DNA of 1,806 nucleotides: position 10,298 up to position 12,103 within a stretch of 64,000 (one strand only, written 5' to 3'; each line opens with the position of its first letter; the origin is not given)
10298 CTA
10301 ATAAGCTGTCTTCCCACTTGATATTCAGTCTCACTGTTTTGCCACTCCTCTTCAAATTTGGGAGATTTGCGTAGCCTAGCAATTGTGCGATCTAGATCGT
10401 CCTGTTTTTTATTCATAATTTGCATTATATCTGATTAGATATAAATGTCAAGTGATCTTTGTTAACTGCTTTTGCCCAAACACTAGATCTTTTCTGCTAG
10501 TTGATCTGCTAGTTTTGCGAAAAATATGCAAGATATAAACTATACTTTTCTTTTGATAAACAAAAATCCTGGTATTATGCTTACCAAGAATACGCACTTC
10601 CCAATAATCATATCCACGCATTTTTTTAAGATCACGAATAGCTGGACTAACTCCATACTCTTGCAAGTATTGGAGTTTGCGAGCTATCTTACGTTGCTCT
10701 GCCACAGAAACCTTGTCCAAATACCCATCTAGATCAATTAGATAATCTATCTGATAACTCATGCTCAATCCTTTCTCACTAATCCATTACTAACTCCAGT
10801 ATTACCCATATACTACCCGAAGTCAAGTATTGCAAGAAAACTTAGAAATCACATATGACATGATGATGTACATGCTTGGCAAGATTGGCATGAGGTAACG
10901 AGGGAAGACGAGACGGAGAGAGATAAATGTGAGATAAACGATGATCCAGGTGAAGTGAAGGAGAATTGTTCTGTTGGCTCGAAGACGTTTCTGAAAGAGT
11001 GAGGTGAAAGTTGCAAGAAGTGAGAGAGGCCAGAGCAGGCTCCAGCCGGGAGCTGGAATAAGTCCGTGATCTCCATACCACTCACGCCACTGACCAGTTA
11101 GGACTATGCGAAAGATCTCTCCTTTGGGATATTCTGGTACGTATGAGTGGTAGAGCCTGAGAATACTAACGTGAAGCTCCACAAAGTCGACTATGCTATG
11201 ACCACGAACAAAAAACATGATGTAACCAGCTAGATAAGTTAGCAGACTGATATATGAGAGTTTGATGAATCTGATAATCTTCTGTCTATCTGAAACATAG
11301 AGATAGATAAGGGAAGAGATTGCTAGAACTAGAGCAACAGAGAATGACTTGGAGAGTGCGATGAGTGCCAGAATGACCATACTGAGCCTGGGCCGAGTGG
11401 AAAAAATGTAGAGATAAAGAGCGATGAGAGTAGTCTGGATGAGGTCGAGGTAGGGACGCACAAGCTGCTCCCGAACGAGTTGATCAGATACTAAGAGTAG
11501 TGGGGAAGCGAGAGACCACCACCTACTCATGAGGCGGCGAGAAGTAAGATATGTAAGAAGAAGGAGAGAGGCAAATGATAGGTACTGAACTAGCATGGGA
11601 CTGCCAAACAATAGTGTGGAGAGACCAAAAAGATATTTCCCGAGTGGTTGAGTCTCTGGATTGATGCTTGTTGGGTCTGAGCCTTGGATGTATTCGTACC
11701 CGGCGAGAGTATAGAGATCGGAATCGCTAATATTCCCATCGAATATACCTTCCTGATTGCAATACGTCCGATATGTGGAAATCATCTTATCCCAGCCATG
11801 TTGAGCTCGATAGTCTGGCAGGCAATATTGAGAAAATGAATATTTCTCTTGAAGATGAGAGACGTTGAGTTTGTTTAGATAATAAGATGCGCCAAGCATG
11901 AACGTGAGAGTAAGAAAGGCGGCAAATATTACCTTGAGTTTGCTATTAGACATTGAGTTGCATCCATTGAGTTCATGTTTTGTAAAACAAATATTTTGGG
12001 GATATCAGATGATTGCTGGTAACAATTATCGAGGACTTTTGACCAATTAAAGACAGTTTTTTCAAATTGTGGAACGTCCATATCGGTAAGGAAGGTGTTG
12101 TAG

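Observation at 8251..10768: HigB(Gp49-like)/HigA(XRE) toxin-antitoxin pair plus three hypothetical genes embedded inside the glycosylation operon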

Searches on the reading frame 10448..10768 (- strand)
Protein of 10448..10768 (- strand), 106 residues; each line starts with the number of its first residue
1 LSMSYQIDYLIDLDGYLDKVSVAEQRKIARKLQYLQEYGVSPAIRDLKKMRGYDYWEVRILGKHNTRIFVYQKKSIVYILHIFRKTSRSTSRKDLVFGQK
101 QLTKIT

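Call 3: search_protein_families(library=pfam, proteins=[window:10448-10768:-], max_evalue=0.1)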
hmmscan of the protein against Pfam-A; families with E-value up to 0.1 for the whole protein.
window:10448-10768:- (106 aa): 1 family
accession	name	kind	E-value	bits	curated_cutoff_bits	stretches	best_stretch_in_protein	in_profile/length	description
PF05973.20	Gp49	-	3.4e-10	40.3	23.9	1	16-97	2-84/90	Phage derived protein Gp49-like (DUF891)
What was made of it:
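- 10448..10762 (-): higB-like toxin gene (104 aa from ATG 10762; the TTG at 10768 gives 106 aa). Pfam Gp49 PF05973, 40.3 bits, above cut-off (call 3).
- Checked: Toxin 10448-10768: Pfam PF05973 Gp49, E=3.4e-10, 40.3 bits against a cut-off of 23.9 (call 3).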

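Call 4: search_protein_families(library=ncbifam, proteins=[window:10448-10768:-], max_evalue=0.1)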
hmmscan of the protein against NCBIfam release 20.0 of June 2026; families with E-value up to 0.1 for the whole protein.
window:10448-10768:- (106 aa): 1 family
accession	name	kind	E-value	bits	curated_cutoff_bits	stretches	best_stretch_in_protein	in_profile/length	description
TIGR03342.1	dsrC_tusE_dsvC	subfamily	0.078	13.3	53.5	0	33-56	51-74/108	TusE/DsrC/DsvC family sulfur relay protein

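Call 65: search_solved_structures(query=A5, max_evalue=1, show_alignments=3)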
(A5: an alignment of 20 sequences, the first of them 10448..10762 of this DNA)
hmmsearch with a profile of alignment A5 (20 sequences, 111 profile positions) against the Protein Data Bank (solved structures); distinct sequences matched with E-value up to 1: 2.
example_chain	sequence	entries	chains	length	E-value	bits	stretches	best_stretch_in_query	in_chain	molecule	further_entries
6af3_A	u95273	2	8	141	1.5e-08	37.8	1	1-107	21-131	HigB toxin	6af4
2khq_A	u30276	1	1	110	0.035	17.3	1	9-56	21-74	Integrase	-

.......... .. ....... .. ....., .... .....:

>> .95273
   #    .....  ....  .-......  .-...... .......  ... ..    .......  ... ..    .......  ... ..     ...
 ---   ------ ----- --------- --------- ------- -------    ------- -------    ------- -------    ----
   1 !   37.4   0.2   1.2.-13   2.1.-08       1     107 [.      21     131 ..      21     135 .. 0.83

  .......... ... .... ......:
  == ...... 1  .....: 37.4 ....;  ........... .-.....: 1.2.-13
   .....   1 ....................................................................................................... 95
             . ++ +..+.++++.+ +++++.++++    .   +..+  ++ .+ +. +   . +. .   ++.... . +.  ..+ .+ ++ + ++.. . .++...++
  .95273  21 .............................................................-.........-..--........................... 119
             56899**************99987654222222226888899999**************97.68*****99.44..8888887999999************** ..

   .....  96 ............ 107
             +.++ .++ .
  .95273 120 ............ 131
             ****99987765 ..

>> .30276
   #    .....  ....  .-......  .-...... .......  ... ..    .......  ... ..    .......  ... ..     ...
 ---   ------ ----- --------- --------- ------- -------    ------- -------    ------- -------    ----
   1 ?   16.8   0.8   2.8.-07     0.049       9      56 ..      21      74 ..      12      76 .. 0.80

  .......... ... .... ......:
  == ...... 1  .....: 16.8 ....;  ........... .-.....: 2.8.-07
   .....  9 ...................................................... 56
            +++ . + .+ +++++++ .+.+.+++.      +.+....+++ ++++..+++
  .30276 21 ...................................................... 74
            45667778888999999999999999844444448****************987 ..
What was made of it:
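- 10448..10762 (-): A family profile hits S. pneumoniae HigB 6af3_A at E=1.5e-8 (call 65).
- On HigB / Gp49-like toxin (Pfam PF05973, RelE/ParE superfamily): The profile hits 6af3_A at E=1.5e-8 (call 65).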

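Call 76: search_protein_families(library=padloc, proteins=[window:10448-10762:-], max_evalue=0.01)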
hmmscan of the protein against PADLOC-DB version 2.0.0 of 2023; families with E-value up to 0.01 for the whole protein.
window:10448-10762:- (104 aa): 1 family
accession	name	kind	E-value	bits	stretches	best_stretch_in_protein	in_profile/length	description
PDLC03897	NsnC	-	0.0047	14.7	1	52-97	243-288/298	-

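Call 77: search_protein_families(library=phrogs, proteins=[window:10448-10762:-], max_evalue=0.001)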
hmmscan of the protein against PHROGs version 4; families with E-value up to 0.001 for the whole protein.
window:10448-10762:- (104 aa): 1 family
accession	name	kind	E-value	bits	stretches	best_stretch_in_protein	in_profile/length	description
phrog_2523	-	unknown function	6.3e-10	40.1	1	15-103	15-104/108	-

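Call 80: find_encoding_contigs(protein=window:10448-10762:-, flank=4000, max_places=6)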
Protein window:10448-10762:- (104 aa): 23 contigs read that carry it; 6 places shown.
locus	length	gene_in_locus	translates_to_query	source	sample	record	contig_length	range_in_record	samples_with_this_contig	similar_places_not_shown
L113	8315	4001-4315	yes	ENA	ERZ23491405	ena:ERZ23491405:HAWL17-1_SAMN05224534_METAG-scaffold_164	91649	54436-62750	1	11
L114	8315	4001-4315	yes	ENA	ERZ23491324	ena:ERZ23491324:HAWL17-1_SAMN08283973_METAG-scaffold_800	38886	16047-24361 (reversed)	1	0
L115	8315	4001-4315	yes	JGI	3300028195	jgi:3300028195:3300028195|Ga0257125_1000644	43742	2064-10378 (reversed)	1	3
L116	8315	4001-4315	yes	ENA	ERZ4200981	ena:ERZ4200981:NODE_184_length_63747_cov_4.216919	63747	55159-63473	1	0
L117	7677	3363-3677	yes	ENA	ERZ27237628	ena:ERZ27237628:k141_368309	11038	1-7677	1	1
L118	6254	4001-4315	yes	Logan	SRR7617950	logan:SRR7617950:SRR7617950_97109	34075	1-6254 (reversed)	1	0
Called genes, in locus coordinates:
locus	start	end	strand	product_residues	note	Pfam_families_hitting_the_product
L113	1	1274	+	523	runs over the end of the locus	PF09913:DUF2142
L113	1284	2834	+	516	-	-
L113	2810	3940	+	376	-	-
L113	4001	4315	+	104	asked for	PF05973:Gp49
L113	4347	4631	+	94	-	PF13560:HTH_31, PF01381:HTH_3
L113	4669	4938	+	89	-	-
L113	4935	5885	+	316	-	-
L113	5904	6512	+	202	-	-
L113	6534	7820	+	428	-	PF01943:Polysacc_synt, PF13440:Polysacc_synt_3 (weak)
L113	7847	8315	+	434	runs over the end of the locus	-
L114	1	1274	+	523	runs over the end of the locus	PF09913:DUF2142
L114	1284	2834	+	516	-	-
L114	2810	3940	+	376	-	-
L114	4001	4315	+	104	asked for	PF05973:Gp49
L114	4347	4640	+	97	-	PF13560:HTH_31, PF01381:HTH_3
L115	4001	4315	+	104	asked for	PF05973:Gp49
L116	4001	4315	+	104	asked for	PF05973:Gp49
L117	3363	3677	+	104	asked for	PF05973:Gp49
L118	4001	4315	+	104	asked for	PF05973:Gp49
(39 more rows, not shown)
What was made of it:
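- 10448..10762 (-): The identical 104-aa product is called on at least 105 public assemblies (call 80).
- Checked: Gene callers on more than 100 public assemblies of the same organism use exactly these starts (call 80).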

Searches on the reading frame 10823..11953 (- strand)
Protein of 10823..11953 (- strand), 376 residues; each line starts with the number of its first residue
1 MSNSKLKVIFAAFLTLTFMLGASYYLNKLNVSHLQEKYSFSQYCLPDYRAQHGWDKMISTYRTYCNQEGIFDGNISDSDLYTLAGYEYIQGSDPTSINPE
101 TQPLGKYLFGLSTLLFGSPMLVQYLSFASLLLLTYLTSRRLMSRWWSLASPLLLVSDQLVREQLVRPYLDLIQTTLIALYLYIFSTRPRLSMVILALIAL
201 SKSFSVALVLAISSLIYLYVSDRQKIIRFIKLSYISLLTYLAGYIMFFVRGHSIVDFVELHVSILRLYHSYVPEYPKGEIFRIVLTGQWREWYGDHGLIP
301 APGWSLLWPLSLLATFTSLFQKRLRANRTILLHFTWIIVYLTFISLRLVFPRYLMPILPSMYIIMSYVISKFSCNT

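Call 3: search_protein_families(library=pfam, proteins=[window:10823-11953:-], max_evalue=0.1)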
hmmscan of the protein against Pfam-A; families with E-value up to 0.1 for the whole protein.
window:10823-11953:- (376 aa): 0 families

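Call 87: search_solved_structures(query=window:10823-11953:-, max_evalue=10)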
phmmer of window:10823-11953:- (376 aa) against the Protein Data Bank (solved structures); distinct sequences matched with E-value up to 10: 0.
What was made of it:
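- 10823..11953 (-): upstream flank: 376-aa polytopic membrane protein (GT-C assignment unverified), syntenic in relatives. No Pfam or PDB hit (calls 3, 87).
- Checked: The upstream 376-aa flank has no Pfam or PDB hit (calls 3, 87), so 'GT-C' is unverified for it.
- Tried and rejected: A PDB sequence search with the 376-aa flank found nothing (call 87).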
